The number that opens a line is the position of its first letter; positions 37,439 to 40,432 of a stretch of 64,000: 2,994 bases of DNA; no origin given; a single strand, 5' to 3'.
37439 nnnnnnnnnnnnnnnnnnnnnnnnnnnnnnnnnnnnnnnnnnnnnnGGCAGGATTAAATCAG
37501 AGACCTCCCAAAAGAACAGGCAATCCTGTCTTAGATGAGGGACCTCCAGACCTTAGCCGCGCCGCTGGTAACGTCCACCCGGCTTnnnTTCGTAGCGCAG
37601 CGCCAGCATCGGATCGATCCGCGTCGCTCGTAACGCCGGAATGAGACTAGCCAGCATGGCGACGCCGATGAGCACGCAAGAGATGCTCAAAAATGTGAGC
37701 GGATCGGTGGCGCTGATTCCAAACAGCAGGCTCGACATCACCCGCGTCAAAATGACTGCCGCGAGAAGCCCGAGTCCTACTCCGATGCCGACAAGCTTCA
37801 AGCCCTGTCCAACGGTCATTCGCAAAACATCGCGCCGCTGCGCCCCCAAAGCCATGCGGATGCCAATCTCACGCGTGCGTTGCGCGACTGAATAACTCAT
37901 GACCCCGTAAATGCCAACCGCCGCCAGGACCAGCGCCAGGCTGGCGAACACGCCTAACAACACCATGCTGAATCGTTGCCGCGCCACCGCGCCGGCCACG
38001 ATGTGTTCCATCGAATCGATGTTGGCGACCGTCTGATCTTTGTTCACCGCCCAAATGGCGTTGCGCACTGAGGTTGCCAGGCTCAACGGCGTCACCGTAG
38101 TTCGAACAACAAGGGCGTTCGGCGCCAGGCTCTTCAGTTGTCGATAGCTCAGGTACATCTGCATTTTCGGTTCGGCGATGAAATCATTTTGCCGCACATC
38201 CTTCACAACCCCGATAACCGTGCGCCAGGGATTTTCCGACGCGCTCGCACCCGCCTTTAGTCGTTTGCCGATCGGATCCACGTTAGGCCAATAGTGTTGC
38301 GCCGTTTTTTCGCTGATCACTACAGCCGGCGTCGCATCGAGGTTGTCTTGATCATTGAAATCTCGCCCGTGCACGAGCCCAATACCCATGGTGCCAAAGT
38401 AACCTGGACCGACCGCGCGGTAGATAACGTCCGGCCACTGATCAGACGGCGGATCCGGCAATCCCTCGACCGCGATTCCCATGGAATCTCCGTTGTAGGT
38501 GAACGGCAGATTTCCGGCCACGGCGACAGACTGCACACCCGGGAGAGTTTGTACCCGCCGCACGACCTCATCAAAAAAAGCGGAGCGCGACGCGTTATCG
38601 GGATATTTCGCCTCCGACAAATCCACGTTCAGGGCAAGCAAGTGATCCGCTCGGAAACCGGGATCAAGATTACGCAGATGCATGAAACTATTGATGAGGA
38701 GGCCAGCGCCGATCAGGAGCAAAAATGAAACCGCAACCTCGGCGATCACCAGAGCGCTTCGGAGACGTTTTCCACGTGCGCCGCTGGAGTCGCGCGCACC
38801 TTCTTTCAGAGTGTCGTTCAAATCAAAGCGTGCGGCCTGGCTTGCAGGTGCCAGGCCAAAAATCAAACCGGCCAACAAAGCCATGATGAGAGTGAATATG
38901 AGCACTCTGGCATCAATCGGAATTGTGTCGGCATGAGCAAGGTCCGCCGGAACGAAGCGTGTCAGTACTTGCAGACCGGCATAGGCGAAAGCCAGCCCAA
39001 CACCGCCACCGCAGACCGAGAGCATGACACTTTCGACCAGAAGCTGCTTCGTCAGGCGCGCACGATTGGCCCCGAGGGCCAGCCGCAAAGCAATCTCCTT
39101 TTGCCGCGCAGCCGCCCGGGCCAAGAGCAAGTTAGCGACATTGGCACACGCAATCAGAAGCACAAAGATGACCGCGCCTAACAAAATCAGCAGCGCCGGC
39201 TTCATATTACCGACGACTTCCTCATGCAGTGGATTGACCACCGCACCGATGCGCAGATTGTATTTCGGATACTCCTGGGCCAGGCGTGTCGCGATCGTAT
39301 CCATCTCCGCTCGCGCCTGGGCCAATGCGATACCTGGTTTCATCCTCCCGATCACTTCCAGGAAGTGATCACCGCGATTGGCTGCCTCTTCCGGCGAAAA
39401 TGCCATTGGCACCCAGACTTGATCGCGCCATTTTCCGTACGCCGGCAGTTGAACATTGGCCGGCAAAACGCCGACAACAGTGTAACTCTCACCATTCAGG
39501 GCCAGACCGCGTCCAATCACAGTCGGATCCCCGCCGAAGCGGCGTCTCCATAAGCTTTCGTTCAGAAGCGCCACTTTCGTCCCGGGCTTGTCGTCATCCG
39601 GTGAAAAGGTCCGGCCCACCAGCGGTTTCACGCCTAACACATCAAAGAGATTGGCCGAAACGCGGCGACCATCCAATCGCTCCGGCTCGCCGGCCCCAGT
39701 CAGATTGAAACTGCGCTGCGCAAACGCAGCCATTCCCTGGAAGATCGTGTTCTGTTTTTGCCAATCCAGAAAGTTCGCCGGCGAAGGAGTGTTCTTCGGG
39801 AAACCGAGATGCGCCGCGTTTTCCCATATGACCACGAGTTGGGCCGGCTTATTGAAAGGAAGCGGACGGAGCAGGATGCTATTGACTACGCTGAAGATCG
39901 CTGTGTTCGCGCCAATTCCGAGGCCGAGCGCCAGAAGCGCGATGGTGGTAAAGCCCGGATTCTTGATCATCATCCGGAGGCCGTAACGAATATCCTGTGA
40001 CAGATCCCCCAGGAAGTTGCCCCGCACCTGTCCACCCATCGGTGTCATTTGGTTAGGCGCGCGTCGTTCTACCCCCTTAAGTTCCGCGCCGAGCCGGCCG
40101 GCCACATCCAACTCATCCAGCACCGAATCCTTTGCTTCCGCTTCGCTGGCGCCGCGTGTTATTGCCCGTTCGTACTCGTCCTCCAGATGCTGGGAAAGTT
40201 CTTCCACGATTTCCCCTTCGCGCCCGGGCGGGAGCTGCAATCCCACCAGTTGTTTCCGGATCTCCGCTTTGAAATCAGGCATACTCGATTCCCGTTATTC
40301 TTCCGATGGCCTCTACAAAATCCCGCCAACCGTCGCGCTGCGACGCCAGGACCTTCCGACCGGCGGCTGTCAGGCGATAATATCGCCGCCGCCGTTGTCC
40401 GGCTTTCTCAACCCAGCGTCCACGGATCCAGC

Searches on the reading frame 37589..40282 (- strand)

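Call 70: search_protein_families(library=pfam, proteins=[window:37589-40282:-], max_evalue=0.00001)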
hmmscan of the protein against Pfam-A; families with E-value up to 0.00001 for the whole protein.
window:37589-40282:- (898 aa): 2 families
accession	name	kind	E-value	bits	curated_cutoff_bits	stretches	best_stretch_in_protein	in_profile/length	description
PF12704.14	MacB_PCD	-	1.9e-38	133.3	27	2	112-329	1-206/207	MacB-like periplasmic core domain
PF02687.27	FtsX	-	4.5e-30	104.6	25.5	2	778-891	2-120/120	FtsX-like permease C-terminal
